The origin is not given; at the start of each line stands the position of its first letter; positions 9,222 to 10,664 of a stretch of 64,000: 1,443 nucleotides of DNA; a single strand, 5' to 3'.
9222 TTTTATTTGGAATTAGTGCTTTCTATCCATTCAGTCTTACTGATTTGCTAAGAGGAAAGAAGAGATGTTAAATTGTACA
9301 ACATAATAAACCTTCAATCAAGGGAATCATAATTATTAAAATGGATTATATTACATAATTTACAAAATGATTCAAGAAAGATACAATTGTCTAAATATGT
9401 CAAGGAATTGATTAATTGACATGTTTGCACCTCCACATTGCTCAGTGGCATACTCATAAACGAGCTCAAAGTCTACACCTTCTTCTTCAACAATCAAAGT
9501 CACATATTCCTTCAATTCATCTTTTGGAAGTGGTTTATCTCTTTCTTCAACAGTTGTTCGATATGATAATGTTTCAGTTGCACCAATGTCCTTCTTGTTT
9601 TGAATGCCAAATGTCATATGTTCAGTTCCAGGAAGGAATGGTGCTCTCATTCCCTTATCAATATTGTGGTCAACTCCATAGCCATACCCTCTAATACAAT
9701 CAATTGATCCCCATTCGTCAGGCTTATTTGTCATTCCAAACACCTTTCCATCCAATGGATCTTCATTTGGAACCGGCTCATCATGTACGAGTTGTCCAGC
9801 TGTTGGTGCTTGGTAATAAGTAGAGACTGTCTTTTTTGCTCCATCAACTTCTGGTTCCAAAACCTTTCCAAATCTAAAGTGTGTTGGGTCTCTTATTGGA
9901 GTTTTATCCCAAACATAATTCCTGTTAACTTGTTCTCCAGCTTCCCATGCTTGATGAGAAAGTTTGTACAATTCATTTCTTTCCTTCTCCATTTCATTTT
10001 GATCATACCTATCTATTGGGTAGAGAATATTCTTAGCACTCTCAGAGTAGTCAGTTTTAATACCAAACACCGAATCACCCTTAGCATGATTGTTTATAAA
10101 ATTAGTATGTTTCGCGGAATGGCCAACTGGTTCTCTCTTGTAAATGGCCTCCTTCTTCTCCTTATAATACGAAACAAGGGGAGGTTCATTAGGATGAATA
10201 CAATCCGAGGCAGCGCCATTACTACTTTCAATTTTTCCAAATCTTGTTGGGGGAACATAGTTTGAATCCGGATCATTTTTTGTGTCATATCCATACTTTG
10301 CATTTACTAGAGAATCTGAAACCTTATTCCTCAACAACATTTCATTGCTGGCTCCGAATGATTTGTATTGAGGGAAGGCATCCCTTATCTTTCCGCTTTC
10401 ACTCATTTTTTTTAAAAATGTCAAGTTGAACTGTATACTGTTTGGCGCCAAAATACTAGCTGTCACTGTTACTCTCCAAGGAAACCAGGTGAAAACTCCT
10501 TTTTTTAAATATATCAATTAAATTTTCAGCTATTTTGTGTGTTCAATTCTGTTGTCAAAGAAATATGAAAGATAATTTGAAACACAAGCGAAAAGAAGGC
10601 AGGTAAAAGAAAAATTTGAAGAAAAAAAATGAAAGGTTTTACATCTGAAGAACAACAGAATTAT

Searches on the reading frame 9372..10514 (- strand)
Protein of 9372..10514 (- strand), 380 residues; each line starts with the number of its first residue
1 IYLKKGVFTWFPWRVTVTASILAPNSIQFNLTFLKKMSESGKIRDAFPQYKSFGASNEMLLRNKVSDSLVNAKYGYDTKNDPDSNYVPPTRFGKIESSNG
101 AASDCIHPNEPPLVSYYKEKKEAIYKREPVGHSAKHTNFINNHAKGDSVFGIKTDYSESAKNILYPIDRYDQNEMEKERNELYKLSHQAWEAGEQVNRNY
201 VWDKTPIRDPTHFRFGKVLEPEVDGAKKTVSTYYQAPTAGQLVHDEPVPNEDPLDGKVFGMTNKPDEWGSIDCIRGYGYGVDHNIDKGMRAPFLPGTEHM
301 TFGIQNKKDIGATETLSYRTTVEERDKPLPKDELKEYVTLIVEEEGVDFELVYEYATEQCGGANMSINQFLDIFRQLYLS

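Call 25: search_protein_families(library=pfam, proteins=[window:9372-10514:-], max_evalue=0.001)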
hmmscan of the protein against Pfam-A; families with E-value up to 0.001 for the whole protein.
window:9372-10514:- (380 aa): 0 families
